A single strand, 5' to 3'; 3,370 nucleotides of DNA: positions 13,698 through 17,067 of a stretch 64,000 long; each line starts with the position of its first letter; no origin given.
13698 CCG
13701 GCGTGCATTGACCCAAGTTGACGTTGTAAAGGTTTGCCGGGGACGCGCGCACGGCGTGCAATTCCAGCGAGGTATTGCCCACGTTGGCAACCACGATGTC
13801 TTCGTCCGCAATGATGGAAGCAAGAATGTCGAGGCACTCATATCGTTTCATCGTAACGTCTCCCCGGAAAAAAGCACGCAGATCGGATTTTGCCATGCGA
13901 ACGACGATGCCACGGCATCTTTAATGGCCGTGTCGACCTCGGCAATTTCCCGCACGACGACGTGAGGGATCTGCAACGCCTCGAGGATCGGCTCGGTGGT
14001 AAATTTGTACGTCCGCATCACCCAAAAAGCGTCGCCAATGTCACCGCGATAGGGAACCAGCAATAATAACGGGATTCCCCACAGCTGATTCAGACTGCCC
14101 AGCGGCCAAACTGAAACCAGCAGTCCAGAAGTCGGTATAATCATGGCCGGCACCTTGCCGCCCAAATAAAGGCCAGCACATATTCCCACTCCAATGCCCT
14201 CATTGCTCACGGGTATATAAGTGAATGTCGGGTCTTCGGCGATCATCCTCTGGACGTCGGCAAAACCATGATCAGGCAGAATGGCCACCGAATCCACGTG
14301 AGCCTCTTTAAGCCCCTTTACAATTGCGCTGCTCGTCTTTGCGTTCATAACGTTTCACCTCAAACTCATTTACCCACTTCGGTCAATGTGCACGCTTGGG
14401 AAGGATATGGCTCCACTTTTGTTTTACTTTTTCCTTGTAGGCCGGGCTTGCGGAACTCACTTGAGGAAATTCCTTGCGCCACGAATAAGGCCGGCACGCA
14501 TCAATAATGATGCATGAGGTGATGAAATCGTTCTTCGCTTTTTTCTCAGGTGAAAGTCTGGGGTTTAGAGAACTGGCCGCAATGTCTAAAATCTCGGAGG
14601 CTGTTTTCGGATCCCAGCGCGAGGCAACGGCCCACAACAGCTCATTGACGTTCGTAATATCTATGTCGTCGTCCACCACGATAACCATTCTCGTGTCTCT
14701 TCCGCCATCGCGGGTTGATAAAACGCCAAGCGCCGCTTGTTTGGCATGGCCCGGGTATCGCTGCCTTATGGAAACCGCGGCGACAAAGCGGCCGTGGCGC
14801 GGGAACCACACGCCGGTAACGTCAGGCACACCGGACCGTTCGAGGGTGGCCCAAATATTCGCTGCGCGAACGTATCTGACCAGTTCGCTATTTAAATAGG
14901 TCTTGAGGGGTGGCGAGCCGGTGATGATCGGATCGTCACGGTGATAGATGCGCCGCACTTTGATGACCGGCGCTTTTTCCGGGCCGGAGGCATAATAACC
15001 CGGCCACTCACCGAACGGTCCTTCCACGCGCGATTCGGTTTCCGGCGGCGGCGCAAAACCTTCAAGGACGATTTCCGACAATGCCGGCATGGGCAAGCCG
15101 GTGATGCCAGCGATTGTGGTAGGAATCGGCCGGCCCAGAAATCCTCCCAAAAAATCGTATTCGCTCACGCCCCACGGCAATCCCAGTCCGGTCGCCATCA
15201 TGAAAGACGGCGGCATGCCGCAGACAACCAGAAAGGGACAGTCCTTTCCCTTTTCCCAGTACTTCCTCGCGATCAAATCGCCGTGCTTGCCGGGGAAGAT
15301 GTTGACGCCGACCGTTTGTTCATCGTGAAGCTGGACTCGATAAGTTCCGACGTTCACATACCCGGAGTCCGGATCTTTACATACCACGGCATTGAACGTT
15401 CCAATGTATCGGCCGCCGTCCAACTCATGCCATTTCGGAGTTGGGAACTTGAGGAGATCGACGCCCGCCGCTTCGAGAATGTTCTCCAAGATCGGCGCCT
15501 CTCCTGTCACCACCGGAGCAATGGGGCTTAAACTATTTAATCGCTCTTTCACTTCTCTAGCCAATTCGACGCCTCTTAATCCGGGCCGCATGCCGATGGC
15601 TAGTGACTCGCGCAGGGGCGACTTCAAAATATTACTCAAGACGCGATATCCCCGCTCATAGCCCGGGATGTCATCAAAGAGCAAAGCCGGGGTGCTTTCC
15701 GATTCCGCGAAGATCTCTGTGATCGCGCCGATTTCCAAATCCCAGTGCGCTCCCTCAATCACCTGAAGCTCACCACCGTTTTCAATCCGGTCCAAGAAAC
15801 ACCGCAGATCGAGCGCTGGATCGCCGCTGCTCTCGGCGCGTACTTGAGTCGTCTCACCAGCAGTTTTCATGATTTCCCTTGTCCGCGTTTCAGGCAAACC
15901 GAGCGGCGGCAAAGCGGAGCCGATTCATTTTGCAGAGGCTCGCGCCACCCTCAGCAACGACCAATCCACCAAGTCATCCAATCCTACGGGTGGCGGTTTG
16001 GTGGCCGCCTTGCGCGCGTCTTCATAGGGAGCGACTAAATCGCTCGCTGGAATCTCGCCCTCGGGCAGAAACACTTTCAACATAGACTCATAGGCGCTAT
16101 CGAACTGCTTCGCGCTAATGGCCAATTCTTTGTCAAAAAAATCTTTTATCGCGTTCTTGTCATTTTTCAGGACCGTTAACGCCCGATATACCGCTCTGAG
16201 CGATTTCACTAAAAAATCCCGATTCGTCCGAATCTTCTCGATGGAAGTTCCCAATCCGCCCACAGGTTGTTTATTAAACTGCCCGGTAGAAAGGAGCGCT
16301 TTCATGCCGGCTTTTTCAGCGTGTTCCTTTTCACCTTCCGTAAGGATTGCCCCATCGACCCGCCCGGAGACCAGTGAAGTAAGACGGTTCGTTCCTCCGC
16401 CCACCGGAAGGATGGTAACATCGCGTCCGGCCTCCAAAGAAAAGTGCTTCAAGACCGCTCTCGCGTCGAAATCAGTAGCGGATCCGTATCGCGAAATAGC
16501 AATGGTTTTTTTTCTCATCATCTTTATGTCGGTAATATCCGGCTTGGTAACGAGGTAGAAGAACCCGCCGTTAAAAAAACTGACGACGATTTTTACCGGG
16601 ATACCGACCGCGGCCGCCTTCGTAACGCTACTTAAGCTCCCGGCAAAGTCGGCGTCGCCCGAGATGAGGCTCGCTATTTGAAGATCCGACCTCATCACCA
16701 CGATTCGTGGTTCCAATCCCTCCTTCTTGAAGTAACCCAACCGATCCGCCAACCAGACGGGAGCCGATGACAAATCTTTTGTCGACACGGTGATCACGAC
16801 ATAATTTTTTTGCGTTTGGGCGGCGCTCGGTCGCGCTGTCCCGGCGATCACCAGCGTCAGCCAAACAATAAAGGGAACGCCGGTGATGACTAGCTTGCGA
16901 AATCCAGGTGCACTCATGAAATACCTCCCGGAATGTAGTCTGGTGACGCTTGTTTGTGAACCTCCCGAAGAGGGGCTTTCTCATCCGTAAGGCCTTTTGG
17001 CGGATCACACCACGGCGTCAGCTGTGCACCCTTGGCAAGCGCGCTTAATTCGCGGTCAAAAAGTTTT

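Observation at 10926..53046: Candidate undescribed system: five split ComDE-like ThDP decarboxylases, each wired to secreted NMT1/SsuA-type binding proteins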

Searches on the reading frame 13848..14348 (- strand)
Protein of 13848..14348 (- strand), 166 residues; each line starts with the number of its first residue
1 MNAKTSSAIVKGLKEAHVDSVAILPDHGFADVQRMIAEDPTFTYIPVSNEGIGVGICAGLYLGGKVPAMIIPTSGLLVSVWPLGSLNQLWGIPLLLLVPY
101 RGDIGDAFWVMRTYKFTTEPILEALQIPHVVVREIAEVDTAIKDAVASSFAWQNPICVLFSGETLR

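Call 3: search_protein_families(library=pfam, proteins=[window:13848-14348:-], max_evalue=0.01)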
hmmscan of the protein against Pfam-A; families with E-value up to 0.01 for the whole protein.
window:13848-14348:- (166 aa): 1 family
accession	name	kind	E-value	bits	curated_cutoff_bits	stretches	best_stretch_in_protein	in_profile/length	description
PF02776.23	TPP_enzyme_N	-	2e-05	24.8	26.8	1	4-84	2-84/119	Thiamine pyrophosphate enzyme, N-terminal TPP binding domain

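Call 4: search_protein_families(library=ncbifam, proteins=[window:13848-14348:-], max_evalue=0.01)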
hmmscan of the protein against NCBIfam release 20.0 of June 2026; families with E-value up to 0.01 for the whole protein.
window:13848-14348:- (166 aa): 2 families
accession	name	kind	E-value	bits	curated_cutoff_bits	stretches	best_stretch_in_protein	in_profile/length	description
TIGR03845.1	sulfopyru_alph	equivalog_domain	7.7e-31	107.2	147.95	1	7-162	2-157/160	sulfopyruvate decarboxylase subunit alpha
TIGR03297.1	Ppyr-DeCO2ase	equivalog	7.1e-17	61.5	312.5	1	18-164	2-154/360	phosphonopyruvate decarboxylase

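Call 13: search_solved_structures(query=window:13848-14348:-, max_evalue=0.01, show_alignments=2)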
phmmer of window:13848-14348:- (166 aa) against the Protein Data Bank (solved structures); distinct sequences matched with E-value up to 0.01: 3.
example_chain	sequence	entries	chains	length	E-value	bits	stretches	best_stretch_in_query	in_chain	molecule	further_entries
9iz3_A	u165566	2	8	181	3.9e-10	43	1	37-160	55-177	Putative phosphonopyruvate decarboxylase alpha subunit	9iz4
9u8q_A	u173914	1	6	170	2e-06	31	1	11-156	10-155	Thiamine pyrophosphate enzyme N-terminal TPP-binding domain-containing protein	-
9u8r_A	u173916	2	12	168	2.1e-06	30.9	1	11-156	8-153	Thiamine pyrophosphate enzyme N-terminal TPP-binding domain-containing protein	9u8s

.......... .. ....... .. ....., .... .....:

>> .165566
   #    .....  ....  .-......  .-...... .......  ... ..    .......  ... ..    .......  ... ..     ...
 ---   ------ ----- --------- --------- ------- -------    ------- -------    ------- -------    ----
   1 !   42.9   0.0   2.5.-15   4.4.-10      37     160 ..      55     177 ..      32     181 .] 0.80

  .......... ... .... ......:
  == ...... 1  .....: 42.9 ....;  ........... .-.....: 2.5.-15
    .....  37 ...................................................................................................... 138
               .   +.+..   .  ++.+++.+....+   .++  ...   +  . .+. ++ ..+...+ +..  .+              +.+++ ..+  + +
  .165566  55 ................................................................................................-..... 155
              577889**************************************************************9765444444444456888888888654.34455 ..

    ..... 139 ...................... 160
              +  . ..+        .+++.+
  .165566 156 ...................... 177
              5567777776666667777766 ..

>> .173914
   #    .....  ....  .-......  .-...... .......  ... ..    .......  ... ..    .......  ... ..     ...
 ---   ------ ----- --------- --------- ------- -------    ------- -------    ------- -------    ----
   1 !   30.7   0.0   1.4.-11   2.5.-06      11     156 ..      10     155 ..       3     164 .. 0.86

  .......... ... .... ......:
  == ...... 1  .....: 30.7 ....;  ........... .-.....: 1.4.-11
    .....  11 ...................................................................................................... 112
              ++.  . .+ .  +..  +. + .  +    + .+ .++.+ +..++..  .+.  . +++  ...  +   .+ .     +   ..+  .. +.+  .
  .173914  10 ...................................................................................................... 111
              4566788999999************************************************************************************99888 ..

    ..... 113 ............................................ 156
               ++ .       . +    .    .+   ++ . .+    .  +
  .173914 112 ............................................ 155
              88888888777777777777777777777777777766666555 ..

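Call 25: find_related_loci(query=A1, collection=genome_contigs, flank=10000)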
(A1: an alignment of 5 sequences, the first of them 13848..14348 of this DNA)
Query A1 (166 aa) in genome_contigs; peptide patterns used: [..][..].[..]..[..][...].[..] (x = any residue, [..] = any of these).
76 stretches matched a pattern; 17 encode a relative of the query (tblastn E <= 1e-3); 16 distinct loci.
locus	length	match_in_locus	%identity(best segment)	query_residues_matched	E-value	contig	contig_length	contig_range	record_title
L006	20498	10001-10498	78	1-166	1e-89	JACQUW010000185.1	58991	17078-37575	MAG: Deltaproteobacteria bacterium isolate NC_groundwater_1447_Ag_S-0.65um_55_23 S_p65_S5_coassembly_k141_2320881, whole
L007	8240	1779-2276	72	1-166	2e-81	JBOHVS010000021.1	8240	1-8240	MAG: Candidatus Binatia bacterium isolate M3-S_metawrap_bin.248 k127_3681139, whole genome shotgun sequence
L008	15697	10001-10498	72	1-166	4e-81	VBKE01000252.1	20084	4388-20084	MAG: Deltaproteobacteria bacterium isolate DP_1 14_1009_09_30cm_scaffold_2609, whole genome shotgun sequence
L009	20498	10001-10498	72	1-166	9e-79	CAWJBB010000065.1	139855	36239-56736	MAG: uncultured delta proteobacterium isolate MFD04850.bin.2.19 genome assembly, contig: contig_51719, whole genome shot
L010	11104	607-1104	68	1-166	1e-77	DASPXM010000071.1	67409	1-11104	MAG TPA_asm: Verrucomicrobiia bacterium isolate SMAG_U11567 k141_714712, whole genome shotgun sequence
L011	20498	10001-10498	69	1-166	1e-71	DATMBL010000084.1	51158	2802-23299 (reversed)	MAG TPA_asm: Candidatus Eisenbacteria bacterium isolate SMAG_U13352 k141_495545, whole genome shotgun sequence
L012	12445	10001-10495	53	1-165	2e-57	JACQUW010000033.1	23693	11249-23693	MAG: Deltaproteobacteria bacterium isolate NC_groundwater_1447_Ag_S-0.65um_55_23 S_p65_S5_coassembly_k141_299152, whole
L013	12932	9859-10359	50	1-166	6e-50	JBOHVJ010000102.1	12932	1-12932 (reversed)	MAG: Candidatus Binatia bacterium isolate M3-S_metawrap_bin.153 k127_1871145, whole genome shotgun sequence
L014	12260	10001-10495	48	1-165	4e-45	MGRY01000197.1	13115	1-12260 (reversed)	MAG: Deltaproteobacteria bacterium RIFCSPLOWO2_02_56_12 rifcsplowo2_02_sub10_scaffold_590, whole genome shotgun sequence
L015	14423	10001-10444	36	1-148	9e-31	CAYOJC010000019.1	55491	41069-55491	MAG TPA_asm: uncultured Syntrophobacteraceae bacterium isolate SRP136066_co1_407 genome assembly, contig: NODE_360_lengt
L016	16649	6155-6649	46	1-165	3e-49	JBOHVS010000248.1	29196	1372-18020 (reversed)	MAG: Candidatus Binatia bacterium isolate M3-S_metawrap_bin.248 k127_1257790, whole genome shotgun sequence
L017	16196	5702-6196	45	1-165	7e-47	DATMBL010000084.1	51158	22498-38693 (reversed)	MAG TPA_asm: Candidatus Eisenbacteria bacterium isolate SMAG_U13352 k141_495545, whole genome shotgun sequence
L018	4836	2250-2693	36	1-148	2e-29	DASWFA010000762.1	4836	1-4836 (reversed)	MAG TPA_asm: Candidatus Binatia bacterium isolate SMAG_U2777 k141_2552236, whole genome shotgun sequence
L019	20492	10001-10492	37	1-162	9e-26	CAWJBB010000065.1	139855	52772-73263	MAG: uncultured delta proteobacterium isolate MFD04850.bin.2.19 genome assembly, contig: contig_51719, whole genome shot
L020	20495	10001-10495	33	1-163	7e-23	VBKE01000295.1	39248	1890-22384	MAG: Deltaproteobacteria bacterium isolate DP_1 14_1009_09_30cm_scaffold_1077, whole genome shotgun sequence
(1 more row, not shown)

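Call 64: search_protein_families(library=pfam, proteins=[L013:4922-6844:+, L013:8070-8603:+, L013:8637-9449:+, L013:11091-11561:+, L013:11675-12760:-, L014:4412-5662:+, L014:5481-6869:+, L014:6869-7984:+, L014:7998-8762:+, L014:8790-9821:-], max_evalue=0.0001)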
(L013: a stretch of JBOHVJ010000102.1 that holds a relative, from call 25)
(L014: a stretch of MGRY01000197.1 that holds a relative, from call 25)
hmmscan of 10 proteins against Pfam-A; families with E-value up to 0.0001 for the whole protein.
L013:4922-6844:+ (640 aa): 5 families
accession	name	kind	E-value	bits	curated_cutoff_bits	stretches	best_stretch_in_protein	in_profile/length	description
PF00326.27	Peptidase_S9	-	3e-52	177.6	22.6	1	419-625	3-211/213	Prolyl oligopeptidase family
PF20434.5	BD-FAE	-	5.5e-12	46.1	26.8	1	460-582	66-213/215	BD-FAE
PF01738.24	DLH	-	1.4e-09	38.4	21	1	466-611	83-197/217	Dienelactone hydrolase family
PF07676.18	PD40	-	2.5e-06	27.7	20.9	0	224-248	12-38/38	WD40-like Beta Propeller Repeat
PF02129.25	Peptidase_S15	-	4.2e-06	27.1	23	0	539-595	203-254/262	X-Pro dipeptidyl-peptidase (S15 family)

L013:8070-8603:+ (177 aa): 2 families
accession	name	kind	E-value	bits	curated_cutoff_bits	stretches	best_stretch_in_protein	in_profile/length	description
PF13302.13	Acetyltransf_3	-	9.3e-36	124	25.4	1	11-149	1-138/138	Acetyltransferase (GNAT) domain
PF00583.31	Acetyltransf_1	-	6e-12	46.3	20.7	1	59-147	25-115/116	Acetyltransferase (GNAT) family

L013:8637-9449:+ (270 aa): 0 families

L013:11091-11561:+ (156 aa): 0 families

L013:11675-12760:- (361 aa): 6 families
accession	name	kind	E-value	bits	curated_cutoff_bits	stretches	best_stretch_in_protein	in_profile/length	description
PF07883.17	Cupin_2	-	4.6e-30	103.6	27.2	2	104-171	2-68/70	Cupin domain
PF02041.22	Auxin_BP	-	6.5e-10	39.4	21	0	265-303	44-82/167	Auxin binding protein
PF02311.25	AraC_binding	-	7.9e-08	32.6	21.1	0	109-166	12-68/135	AraC-like ligand binding domain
PF12973.13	Cupin_7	-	1.2e-07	31.9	27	0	107-165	40-94/105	ChrR Cupin-like domain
PF05899.18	Cupin_3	-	8.5e-06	25.8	23.5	0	125-156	30-61/74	EutQ-like cupin domain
PF00190.28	Cupin_1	-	6.6e-05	23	22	0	99-170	32-110/151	Cupin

L014:4412-5662:+ (416 aa): 0 families

L014:5481-6869:+ (462 aa): 3 families
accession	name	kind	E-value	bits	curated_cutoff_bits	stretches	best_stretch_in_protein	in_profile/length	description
PF13631.11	Cytochrom_B_N_2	-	8.4e-44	149.9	27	1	187-351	2-162/169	Cytochrome b(N-terminal)/b6/petB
PF00033.24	Cytochrome_B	-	4.4e-43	147.8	27.2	1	130-299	15-183/189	Cytochrome b/b6/petB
PF14358.11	DUF4405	-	8.2e-05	23.5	26.7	1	132-196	3-62/66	Domain of unknown function (DUF4405)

L014:6869-7984:+ (371 aa): 5 families
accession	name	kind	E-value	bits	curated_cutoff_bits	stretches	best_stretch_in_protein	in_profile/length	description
PF00034.26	Cytochrom_C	-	3.4e-19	70.4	21.3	2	297-370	5-89/90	Cytochrome c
PF13442.11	Cytochrome_CBB3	-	3.8e-14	53.2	27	1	303-367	12-68/68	Cytochrome C oxidase, cbb3-type, subunit III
PF02433.20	FixO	-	1.1e-07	32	29.6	1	194-286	102-190/219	Cytochrome C oxidase, mono-heme subunit/FixO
PF14522.11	Cytochrome_C7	-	9.4e-06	25.8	24.8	0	108-186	8-67/67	Cytochrome c7 and related cytochrome c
PF14537.11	Cytochrom_c3_2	-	2.3e-05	25.2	25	0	108-186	2-65/79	Cytochrome c3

L014:7998-8762:+ (254 aa): 3 families
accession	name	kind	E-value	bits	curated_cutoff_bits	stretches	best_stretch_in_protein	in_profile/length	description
PF00034.26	Cytochrom_C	-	1.2e-18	68.6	21.3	2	153-233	4-87/90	Cytochrome c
PF13442.11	Cytochrome_CBB3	-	1.5e-17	64.1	27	1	152-232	5-68/68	Cytochrome C oxidase, cbb3-type, subunit III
PF02433.20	FixO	-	4.7e-08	33.2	29.6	0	38-69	46-77/219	Cytochrome C oxidase, mono-heme subunit/FixO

L014:8790-9821:- (343 aa): 4 families
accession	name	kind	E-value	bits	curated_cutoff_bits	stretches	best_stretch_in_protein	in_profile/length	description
PF13343.11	SBP_bac_6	-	1.8e-12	47.7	24.6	1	138-313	51-227/245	Bacterial extracellular solute-binding protein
PF01547.30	SBP_bac_1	-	5.2e-10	40.2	26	1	60-295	9-306/307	Bacterial extracellular solute-binding protein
PF13416.11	SBP_bac_8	-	6.5e-10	39.7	27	1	143-314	85-269/279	Bacterial extracellular solute-binding protein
PF13531.11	SBP_bac_11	-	1.5e-07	31.8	25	1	64-296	15-219/227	Bacterial extracellular solute-binding protein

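Call 69: search_protein_representatives(alignment_id=A1)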
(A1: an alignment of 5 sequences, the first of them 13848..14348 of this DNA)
Query: 5 sequences, 166 profile positions. Proteins with E-value up to 0.001 (for the whole library): 3449; up to 1e-10: 1303; up to 1e-30: 81. The best 150 are listed.
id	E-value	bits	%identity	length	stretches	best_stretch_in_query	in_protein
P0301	3.8e-59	215.4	-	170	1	3-165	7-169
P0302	1.8e-58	213.2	-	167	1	1-165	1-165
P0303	1.3e-49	184.4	-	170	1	1-165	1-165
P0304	4.7e-48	179.3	-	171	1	5-163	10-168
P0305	7.6e-48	178.6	-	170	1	4-165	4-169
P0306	1.7e-47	177.4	-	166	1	1-165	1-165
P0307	2.5e-46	173.7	-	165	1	1-164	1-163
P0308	4.2e-46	172.9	-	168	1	1-164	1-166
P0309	6.9e-46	172.2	-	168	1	3-162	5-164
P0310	1.3e-45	171.4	-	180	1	1-165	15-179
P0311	1.4e-45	171.2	-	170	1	1-165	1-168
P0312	2.3e-45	170.5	-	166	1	1-165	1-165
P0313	2.7e-45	170.3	-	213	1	1-161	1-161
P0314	1.1e-44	168.3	-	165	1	1-165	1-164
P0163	1.6e-44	167.8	-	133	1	1-106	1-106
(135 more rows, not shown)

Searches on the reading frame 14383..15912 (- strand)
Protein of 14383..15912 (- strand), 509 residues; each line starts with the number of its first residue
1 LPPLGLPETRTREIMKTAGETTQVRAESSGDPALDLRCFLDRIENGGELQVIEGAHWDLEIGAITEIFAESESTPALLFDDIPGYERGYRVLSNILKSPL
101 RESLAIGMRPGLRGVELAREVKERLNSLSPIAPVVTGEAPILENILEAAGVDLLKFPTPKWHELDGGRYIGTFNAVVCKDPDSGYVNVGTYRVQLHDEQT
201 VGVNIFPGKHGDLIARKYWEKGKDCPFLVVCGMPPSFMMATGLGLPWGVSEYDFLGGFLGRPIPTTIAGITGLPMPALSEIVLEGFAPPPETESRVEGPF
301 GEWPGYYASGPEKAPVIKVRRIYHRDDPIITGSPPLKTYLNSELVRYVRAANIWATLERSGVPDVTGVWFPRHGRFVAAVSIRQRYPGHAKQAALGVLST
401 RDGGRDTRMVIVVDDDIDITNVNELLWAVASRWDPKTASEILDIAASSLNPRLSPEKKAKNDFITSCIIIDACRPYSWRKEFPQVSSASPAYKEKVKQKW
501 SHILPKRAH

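Call 5: search_protein_families(library=pfam, proteins=[window:14383-15912:-], max_evalue=0.001)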
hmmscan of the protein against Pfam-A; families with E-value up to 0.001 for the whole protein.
window:14383-15912:- (509 aa): 3 families
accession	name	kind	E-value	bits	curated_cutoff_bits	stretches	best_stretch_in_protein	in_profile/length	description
PF01977.22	UbiD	-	1.4e-55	188.1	23.3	1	136-332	5-200/206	3-octaprenyl-4-hydroxybenzoate carboxy-lyase Rift-related domain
PF20696.2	UbiD_C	-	2.2e-24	86.3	24.2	1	345-472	4-127/127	3-octaprenyl-4-hydroxybenzoate carboxy-lyase C-terminal domain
PF20695.2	UbiD_N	-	1e-09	38.8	24.3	1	40-114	1-71/78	3-octaprenyl-4-hydroxybenzoate carboxy-lyase N-terminal domain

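Call 28: search_protein_families(library=ncbifam, proteins=[window:14383-15912:-], max_evalue=1e-10)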
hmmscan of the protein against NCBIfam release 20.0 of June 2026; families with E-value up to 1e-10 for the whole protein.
window:14383-15912:- (509 aa): 7 families
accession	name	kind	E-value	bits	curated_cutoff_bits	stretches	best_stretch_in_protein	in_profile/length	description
TIGR02724.1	phenyl_P_beta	equivalog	8.5e-83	278.3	468.95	1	34-500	1-466/472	phenylphosphate carboxylase subunit beta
TIGR00148.1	TIGR00148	subfamily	1.8e-76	257.6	244.85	1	36-458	1-426/438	UbiD family decarboxylase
NF041204.1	VdcC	exception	5.7e-70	236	650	1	35-489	3-454/467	non-oxidative hydroxyarylic acid decarboxylases subunit C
TIGR03701.1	mena_SCO4490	equivalog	4.2e-53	180.6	495.9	1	39-438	2-410/433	menaquinone biosynthesis decarboxylase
NF041219.1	BagN_FevL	exception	1.9e-51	175.1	1000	1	33-499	17-495/502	bagremycin/ferroverdin biosynthesis UbiD family decarboxylase BagN/FevL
TIGR02723.1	phenyl_P_alpha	equivalog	6.3e-50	170.2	564.6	1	44-499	19-471/485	phenylphosphate carboxylase subunit alpha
NF008175.0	PRK10922.1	equivalog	4.4e-34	117.8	788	1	138-439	127-427/497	4-hydroxy-3-polyprenylbenzoate decarboxylase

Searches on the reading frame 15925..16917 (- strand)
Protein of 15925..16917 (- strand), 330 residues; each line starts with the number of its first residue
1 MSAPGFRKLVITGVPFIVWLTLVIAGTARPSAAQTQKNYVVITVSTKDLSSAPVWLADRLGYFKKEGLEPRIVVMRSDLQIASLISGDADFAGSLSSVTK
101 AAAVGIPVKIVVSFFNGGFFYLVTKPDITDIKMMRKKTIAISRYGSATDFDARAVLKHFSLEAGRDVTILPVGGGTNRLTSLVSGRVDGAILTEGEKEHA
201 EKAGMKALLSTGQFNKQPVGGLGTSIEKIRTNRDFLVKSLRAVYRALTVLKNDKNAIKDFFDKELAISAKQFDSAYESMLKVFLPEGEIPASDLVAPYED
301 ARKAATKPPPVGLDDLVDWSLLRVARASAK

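Call 5: search_protein_families(library=pfam, proteins=[window:15925-16917:-], max_evalue=0.001)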
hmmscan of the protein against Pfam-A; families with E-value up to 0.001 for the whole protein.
window:15925-16917:- (330 aa): 2 families
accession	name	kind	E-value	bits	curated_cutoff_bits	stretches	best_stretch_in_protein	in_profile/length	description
PF09084.16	NMT1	-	1.6e-14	54.8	20.5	1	51-251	4-210/216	NMT1/THI5 like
PF13379.11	NMT1_2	-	2.3e-07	31.3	24.7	1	51-256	18-244/252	NMT1-like family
